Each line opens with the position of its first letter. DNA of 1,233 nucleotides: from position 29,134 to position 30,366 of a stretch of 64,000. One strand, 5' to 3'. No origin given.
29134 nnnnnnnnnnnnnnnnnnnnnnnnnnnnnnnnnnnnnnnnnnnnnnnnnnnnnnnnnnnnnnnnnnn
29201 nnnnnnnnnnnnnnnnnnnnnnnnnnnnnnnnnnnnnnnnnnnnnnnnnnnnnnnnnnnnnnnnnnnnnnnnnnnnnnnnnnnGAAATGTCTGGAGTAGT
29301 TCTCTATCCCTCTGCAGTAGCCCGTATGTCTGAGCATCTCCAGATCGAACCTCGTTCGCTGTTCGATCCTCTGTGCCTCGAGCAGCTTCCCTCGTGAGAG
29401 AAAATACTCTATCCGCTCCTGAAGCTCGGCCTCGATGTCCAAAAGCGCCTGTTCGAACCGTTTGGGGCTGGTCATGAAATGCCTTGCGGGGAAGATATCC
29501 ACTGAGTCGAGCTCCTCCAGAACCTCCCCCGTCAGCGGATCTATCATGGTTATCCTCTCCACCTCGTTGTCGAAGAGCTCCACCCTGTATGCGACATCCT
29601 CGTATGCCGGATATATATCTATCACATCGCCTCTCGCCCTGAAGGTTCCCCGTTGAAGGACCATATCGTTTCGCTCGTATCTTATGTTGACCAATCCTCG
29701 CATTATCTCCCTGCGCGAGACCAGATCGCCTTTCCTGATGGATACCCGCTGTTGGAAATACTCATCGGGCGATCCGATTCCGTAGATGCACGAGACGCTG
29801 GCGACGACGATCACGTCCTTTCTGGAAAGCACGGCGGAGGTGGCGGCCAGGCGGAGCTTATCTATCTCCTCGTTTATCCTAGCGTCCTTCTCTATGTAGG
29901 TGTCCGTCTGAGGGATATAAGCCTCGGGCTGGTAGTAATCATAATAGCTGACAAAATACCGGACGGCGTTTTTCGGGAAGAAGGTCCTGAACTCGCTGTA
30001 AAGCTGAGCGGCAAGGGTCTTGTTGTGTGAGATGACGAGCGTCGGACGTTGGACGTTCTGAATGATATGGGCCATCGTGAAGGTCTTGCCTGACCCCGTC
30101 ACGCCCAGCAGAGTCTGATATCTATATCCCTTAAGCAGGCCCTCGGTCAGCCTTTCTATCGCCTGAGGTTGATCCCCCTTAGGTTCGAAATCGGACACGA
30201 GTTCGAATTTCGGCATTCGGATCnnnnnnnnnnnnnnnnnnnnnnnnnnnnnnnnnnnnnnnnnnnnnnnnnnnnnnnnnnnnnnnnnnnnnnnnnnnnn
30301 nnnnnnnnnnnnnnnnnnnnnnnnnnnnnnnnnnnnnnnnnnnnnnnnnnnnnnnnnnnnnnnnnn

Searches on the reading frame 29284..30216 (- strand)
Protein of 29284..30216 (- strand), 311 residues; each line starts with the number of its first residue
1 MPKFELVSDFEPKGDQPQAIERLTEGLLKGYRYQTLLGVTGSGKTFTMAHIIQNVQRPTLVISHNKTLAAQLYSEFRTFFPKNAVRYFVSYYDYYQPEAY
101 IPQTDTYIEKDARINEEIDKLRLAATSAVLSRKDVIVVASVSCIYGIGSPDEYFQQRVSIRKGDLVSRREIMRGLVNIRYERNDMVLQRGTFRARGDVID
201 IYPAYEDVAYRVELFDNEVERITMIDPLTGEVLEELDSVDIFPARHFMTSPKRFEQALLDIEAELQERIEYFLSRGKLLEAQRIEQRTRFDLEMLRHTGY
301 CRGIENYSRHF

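Call 25: find_related_loci(query=window:29284-30216:-, collection=metagenome_contigs, flank=3000)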
Query seq(311 aa) (311 aa) in metagenome_contigs; peptide patterns used: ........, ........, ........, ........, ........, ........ (x = any residue, [..] = any of these).
600 stretches matched a pattern (row limit reached: there are more); 600 encode a relative of the query (tblastn E <= 1e-3); the best 80 are kept; 80 distinct loci.
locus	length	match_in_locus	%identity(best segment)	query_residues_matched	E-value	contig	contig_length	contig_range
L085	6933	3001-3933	62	1-311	2e-135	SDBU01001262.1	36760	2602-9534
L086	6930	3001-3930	66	3-311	2e-135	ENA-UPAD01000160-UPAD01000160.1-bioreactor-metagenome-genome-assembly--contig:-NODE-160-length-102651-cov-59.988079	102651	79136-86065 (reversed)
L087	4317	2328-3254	64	1-309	2e-137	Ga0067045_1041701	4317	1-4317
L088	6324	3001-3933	62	1-311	3e-135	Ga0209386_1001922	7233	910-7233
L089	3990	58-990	62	1-311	4e-135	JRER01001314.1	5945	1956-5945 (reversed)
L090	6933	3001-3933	62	1-311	5e-134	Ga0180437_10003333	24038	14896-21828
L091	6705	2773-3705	62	1-311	7e-134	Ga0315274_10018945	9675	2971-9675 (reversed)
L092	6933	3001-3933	64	1-311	4e-134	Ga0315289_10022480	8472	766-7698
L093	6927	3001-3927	64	1-308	1e-133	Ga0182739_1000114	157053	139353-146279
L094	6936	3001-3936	62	1-311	1e-132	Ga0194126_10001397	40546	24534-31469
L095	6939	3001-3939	60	1-311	2e-132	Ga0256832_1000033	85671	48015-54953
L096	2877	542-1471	62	3-311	4e-138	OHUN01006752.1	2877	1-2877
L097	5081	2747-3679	63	1-311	4e-133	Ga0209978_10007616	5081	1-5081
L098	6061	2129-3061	61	1-311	6e-132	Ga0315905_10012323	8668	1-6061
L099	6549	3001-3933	61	1-311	7e-132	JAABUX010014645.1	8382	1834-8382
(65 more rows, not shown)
